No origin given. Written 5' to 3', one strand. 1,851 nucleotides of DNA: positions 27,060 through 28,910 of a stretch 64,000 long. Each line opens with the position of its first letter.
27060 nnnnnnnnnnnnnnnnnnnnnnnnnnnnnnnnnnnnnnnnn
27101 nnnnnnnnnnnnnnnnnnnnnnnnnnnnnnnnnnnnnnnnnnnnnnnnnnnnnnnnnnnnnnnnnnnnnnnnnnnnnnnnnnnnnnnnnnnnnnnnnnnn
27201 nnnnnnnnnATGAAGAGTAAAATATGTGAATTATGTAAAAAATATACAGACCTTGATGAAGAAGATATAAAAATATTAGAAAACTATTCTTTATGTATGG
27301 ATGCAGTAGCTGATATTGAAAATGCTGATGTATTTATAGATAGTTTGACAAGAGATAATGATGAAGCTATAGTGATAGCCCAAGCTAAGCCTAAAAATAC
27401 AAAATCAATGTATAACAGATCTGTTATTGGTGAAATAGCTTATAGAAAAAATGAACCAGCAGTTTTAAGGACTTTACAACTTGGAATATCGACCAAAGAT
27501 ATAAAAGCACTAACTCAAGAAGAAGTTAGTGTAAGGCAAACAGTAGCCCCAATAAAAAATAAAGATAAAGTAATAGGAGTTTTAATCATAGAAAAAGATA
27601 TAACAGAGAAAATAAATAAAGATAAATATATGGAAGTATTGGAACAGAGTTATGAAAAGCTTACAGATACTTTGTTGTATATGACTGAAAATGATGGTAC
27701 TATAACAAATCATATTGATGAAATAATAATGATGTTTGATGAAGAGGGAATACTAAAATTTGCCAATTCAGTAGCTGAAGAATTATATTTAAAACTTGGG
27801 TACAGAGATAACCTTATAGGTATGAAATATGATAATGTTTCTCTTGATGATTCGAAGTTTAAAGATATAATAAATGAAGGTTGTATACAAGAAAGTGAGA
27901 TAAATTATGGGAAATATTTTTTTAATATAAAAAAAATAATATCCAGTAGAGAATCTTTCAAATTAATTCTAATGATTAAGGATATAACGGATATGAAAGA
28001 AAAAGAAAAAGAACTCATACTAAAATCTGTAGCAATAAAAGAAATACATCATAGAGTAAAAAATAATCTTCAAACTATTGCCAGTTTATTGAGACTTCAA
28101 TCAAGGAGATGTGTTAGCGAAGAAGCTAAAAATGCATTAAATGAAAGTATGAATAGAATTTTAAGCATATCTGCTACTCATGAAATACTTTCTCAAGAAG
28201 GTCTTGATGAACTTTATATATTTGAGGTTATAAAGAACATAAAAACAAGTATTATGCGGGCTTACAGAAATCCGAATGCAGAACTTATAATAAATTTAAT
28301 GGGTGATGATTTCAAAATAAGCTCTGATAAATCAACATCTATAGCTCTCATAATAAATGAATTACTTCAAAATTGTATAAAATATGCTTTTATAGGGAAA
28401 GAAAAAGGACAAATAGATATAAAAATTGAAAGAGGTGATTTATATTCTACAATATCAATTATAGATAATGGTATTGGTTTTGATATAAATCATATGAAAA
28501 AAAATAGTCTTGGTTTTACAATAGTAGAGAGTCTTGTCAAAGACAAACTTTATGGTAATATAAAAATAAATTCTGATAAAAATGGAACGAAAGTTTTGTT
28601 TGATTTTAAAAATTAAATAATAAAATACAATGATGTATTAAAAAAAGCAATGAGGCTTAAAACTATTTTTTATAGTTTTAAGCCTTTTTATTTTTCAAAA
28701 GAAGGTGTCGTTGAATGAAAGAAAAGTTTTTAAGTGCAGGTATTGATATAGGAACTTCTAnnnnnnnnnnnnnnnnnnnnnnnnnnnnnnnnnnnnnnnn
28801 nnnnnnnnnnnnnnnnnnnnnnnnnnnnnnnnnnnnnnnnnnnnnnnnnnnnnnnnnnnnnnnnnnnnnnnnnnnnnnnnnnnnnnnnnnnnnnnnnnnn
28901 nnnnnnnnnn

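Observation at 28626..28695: Third ANTAR dual-hairpin/terminator element, internal to the operon in front of eutA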

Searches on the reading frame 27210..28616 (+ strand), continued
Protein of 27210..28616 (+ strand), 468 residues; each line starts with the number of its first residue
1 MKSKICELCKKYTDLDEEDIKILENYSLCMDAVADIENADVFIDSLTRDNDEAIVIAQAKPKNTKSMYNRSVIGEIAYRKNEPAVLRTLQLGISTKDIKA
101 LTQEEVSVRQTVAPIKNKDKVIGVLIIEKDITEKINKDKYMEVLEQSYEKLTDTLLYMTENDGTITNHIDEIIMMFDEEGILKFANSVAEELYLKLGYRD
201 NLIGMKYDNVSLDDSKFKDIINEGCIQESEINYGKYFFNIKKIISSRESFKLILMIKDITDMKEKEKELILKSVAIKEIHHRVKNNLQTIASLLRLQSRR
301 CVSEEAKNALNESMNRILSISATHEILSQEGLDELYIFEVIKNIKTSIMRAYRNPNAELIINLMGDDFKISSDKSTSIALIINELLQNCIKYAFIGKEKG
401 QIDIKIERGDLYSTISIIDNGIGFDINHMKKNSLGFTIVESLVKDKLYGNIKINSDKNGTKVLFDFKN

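Call 34: find_encoding_contigs(protein=P0041, flank=5000, max_places=1)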
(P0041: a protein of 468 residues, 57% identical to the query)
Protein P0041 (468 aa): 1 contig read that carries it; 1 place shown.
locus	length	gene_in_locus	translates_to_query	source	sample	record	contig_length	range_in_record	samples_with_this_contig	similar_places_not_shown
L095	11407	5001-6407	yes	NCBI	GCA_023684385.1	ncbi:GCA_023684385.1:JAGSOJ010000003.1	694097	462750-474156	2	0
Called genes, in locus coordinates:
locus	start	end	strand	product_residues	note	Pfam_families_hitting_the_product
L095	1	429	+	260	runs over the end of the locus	PF01061:ABC2_membrane, PF12698:ABC2_membrane_3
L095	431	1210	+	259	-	PF01061:ABC2_membrane, PF12698:ABC2_membrane_3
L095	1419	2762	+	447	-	PF01512:Complex1_51K, PF10531:SLBB, PF13534:Fer4_17, PF13375:RnfC_N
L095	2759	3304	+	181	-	PF00936:BMC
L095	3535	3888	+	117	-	PF00936:BMC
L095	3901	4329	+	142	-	PF03193:RsgA_GTPase (faint), PF10662:PduV-EutP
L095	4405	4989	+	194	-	PF00072:Response_reg, PF03861:ANTAR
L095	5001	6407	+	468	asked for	PF12282:GAF_PdtaS, PF07536:HWE_HK, PF07568:HisKA_2, PF13581:HATPase_c_2 (faint), PF02518:HATPase_c (weak)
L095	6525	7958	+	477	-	PF06277:EutA, PF14450:FtsA (faint)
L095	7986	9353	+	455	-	PF06751:EutB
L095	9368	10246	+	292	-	PF05985:EutC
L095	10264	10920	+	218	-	PF00936:BMC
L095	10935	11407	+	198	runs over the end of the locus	PF00936:BMC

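Call 54: search_solved_structures(query=L082:7436-8008:+, show_alignments=1)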
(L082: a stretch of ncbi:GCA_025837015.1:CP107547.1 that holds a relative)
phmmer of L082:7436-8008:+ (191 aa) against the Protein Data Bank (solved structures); distinct sequences matched with E-value up to 0.001: 259 (the best 60 are shown).
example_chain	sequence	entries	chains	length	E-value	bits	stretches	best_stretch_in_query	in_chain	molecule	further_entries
6wsh_A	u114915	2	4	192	7.7e-62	211.2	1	3-188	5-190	Response regulator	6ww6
1s8n_A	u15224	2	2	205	7.5e-45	155.9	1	3-186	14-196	putative antiterminator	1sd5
9xzo_A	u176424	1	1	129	9.7e-24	87.2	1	4-115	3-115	De novo protein M1X0B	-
6er7_A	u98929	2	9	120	1.2e-20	77.1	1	4-117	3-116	120aa long hypothetical chemotaxis protein (CheY)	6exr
3cz5_A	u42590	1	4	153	9e-17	64.5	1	4-120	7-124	Two-component response regulator, LuxR family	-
6swl_A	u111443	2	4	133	2.1e-16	63.3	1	3-124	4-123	Two-component response regulator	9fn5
1tmy_A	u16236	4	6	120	2.9e-16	62.8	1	2-114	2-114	CHEY PROTEIN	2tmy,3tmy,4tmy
4iga_A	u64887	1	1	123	3.2e-16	62.7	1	2-114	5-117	Chemotaxis protein CheY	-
1u0s_Y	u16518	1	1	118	5.3e-16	62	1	4-112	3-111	Chemotaxis protein cheY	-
6swf_A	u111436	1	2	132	2.2e-15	60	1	4-112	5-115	Two-component response regulator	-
6swb_A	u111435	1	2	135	3e-15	59.5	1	4-112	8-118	Two-component response regulator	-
1a04_A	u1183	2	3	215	5.1e-15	58.8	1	5-116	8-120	NITRATE/NITRITE RESPONSE REGULATOR PROTEIN NARL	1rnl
2jvk_A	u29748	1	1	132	5.4e-15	58.7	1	1-111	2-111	Sporulation initiation phosphotransferase F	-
3eul_A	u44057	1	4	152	5.7e-15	58.6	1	2-113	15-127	POSSIBLE NITRATE/NITRITE RESPONSE TRANSCRIPTIONAL REGULATORY PROTEIN NARL (DNA-binding res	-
1pey_A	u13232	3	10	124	6.5e-15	58.4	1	1-110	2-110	Sporulation initiation phosphotransferase F | SPORULATION RESPONSE REGULATORY PROTEIN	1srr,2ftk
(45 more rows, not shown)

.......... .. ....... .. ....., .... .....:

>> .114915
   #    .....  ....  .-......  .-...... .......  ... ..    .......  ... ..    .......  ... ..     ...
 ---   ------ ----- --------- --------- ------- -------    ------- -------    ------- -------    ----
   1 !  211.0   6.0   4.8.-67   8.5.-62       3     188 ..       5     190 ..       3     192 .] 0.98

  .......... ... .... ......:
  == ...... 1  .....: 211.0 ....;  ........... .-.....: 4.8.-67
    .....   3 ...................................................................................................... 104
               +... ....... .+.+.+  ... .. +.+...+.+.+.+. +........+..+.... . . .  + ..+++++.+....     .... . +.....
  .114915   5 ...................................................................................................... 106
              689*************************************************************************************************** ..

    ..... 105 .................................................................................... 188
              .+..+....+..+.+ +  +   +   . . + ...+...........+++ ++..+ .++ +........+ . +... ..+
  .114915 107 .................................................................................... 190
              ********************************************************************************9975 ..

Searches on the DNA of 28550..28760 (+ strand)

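Call 11: search_rna_families(source=window, start=28550, end=28760, threshold=evalue, max_evalue=10, show_alignments=3)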
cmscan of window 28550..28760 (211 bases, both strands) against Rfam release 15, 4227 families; matches with E-value up to 10: 39.
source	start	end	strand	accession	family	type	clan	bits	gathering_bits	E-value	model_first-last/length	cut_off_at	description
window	28655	28709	-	RF02418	Spd-sr07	Gene; sRNA;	-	23.7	55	0.11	1-63/63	no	Streptococcus sRNA Spd-sr07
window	28620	28656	+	RF01377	CRISPR-DR64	Gene; CRISPR;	CL00015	22.1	40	0.092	1-37/37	no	CRISPR RNA direct repeat element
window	28631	28684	+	RF02418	Spd-sr07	Gene; sRNA;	-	20.7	55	0.42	1-63/63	no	Streptococcus sRNA Spd-sr07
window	28649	28693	+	RF04343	Plastid-psbA-2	Cis-reg;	CL00153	20.5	55.8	0.11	1-60/60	no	Plastid-psbA-2 3UTR RNA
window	28649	28691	+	RF03210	mir-7359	Gene; miRNA;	-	19.2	90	0.29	1-56/56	no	mir-7359 microRNA precursor family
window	28678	28732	+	RF02266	XIST_intron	Gene; lncRNA;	-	18.4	70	0.56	1-68/68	no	XIST 3' intron conserved motif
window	28643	28695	-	RF00972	mir-651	Gene; miRNA;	-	17.5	106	0.53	1-86/86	no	mir-651 microRNA precursor family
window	28653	28737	+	RF04092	MIR1508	Gene; miRNA;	-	17.1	70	0.59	1-91/91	no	MIR1508 microRNA precursor family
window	28643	28695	+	RF04134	MIR7504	Gene; miRNA;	-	16.8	83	1.9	1-124/124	no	MIR7504 microRNA precursor family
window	28654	28684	+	RF03743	MIR7696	Gene; miRNA;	-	16.5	83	1.3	1-88/88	no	MIR7696 microRNA precursor family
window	28642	28690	-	RF04340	Plastid-psbJ-4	Cis-reg;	CL00152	16.4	55.2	2.1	1-65/65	no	Plastid-psbJ-4 3UTR RNA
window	28587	28635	+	RF02153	NBR2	Gene; lncRNA;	-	16.4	40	3.4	1-63/63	no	Neighbour of BRCA1 gene 2 converved region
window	28629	28713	+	RF01483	rli56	Cis-reg;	-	16.3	47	2.9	1-100/100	no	Listeria sRNA rli56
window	28643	28695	+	RF03556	mir-559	Gene; miRNA;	-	16.1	95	1.5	17-75/91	no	mir-559 microRNA precursor family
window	28654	28739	+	RF02678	Hatchet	Gene; ribozyme;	-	15.9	51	0.92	35-118/133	no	Hatchet ribozyme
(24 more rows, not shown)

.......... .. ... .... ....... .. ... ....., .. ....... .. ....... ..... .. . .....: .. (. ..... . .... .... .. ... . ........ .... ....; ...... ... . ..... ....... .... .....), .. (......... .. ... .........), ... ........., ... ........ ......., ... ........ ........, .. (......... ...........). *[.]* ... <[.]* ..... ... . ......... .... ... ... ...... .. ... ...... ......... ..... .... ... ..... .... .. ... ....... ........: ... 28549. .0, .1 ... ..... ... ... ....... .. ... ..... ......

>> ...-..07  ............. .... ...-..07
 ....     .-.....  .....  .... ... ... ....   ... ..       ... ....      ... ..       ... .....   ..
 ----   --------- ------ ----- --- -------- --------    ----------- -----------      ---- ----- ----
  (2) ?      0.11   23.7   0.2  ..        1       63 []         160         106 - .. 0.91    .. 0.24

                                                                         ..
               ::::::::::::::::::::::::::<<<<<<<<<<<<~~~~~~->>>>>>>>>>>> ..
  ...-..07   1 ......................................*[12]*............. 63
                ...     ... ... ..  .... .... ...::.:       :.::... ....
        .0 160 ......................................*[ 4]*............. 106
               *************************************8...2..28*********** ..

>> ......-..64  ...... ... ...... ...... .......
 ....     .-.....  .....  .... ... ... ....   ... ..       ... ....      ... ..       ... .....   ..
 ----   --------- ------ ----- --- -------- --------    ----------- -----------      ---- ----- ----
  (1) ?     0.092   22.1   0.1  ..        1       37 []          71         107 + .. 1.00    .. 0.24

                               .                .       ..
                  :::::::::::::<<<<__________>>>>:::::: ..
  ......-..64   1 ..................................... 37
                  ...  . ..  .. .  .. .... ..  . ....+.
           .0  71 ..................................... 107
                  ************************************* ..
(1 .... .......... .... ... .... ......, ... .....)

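Call 40: build_rna_model(alignment_id=A4, structure=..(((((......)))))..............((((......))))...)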
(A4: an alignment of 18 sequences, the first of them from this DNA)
Model R1 built from alignment A4 (18 sequences, 49 columns); structure: as given.
model positions 41; base pairs 9; branch points 1; effective number of sequences 18; information 0.89 bits per position. Calibrated on 0.2 Mb of random sequence (short: E-values are rough).
structure used (alignment columns):
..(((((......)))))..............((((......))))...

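Call 41: search_with_rna_model(model_id=R1, source=window, filters=off, max_evalue=10, show_alignments=4)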
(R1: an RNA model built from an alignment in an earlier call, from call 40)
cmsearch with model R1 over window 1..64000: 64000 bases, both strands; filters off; matches with E-value up to 10: 18.
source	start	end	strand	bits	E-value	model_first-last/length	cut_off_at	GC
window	28623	28660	+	43.8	2.7e-08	1-41/41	no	0.24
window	24032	24076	+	37.3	9e-07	1-41/41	no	0.31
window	22687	22721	+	34.1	5.2e-06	1-41/41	no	0.37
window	30088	30136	-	14.4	0.22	1-41/41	no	0.31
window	28100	28130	+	13.8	0.32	1-41/41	no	0.39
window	47518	47564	-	12.5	0.65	1-41/41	no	0.21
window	33680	33713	+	12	0.84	1-41/41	no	0.26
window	10868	10911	-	9.5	3.3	1-41/41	no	0.45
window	57905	57937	+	9.4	3.5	1-41/41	no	0.3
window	27624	27647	+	8.7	5.1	1-41/41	no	0.29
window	34598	34630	+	8.5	5.7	1-41/41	no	0.3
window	30822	30842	-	8.4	5.8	1-41/41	no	0.29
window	20174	20208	-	8.4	5.8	1-41/41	no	0.23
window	52149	52191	-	8.1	7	1-41/41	no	0.16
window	50360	50398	+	7.7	8.5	1-41/41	no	0.23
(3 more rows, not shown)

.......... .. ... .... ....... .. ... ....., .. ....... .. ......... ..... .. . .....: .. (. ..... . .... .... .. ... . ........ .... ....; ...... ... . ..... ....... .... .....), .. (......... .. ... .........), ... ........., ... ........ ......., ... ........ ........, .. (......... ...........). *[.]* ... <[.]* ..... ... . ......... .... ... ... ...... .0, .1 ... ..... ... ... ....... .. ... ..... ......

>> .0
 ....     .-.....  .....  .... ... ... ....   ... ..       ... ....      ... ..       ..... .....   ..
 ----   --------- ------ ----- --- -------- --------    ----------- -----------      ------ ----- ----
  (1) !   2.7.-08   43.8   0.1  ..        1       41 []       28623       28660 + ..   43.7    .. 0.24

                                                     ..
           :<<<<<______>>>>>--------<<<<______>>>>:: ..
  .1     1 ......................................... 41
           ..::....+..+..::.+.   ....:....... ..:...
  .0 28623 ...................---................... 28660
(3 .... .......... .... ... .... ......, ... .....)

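Call 45: search_with_rna_model(model_id=R1, sources=[L001, L002, L003, L004, L005, L006, L012, L082, L088, L089, L090, L091, L092, L093, L094, L095], filters=default, max_evalue=0.05, make_alignment=true)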
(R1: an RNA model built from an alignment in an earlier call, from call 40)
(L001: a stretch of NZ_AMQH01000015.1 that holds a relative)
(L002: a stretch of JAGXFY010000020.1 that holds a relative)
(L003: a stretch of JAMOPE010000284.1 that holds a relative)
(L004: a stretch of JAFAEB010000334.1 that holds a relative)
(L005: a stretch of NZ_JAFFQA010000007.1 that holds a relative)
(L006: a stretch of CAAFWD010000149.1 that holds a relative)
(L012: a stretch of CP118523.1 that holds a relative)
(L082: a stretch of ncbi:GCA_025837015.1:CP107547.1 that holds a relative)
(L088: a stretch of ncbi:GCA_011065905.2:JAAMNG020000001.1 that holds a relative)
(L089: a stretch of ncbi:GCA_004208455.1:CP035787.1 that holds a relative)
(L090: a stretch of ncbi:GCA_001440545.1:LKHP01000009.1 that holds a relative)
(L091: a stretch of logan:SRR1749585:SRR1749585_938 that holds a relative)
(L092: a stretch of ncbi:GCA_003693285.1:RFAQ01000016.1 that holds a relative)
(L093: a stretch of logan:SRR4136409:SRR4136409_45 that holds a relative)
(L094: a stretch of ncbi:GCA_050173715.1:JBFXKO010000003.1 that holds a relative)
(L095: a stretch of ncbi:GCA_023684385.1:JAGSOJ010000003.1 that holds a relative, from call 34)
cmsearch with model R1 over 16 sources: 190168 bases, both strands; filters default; matches with E-value up to 0.05: 32.
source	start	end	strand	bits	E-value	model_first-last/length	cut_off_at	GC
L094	6420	6459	+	44.5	5.5e-08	1-41/41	no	0.47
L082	9414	9451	+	43.8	8e-08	1-41/41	no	0.24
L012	7404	7443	+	43.5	9.2e-08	1-41/41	no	0.38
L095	6417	6458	+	42.4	1.7e-07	1-41/41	no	0.43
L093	6412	6452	+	42.3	1.8e-07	1-41/41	no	0.44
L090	6413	6452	+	42.1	2e-07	1-41/41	no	0.45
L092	6421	6458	+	41.6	2.6e-07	1-41/41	no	0.39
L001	7410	7449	+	41.4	2.9e-07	1-41/41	no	0.55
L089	6463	6505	+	41.3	3e-07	1-41/41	no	0.4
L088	6423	6463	+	41.3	3.1e-07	1-41/41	no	0.39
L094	335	374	+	38.4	1.5e-06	1-41/41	no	0.35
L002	7403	7444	+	38.3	1.6e-06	1-41/41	no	0.38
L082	6521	6565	+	37.3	2.7e-06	1-41/41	no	0.31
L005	7511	7554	+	35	9.2e-06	1-41/41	no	0.5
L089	3469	3512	+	34.9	9.7e-06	1-41/41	no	0.39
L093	3784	3821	+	34.3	1.4e-05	1-41/41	no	0.39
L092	2219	2254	+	34.2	1.4e-05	1-41/41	no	0.33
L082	5176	5210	+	34.1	1.5e-05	1-41/41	no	0.37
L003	2086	2123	+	34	1.6e-05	1-41/41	no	0.5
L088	1984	2022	+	33.2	2.4e-05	1-41/41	no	0.41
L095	3428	3471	+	31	8.4e-05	1-41/41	no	0.41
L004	4361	4405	+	30.8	9.2e-05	1-41/41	no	0.44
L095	1277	1315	+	30.3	0.00012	1-41/41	no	0.36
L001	2930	2970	+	29.2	0.00021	1-41/41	no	0.41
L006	3466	3504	+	29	0.00024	1-41/41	no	0.33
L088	3503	3546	+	28.7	0.00029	1-41/41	no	0.41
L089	2110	2150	+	28.2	0.00037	1-41/41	no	0.39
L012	4440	4481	+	27.8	0.00046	1-41/41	no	0.52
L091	6418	6464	+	25.1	0.002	1-41/41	no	0.55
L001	4453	4496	+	24.6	0.0026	1-41/41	no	0.41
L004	1346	1389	+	21.2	0.017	1-41/41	no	0.43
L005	2944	2986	+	21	0.019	1-41/41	no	0.56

Alignment A6: 32 matches aligned to the model, 50 columns, each read 5' to 3' on its own strand. Consensus structure (alignment columns), stored with it:
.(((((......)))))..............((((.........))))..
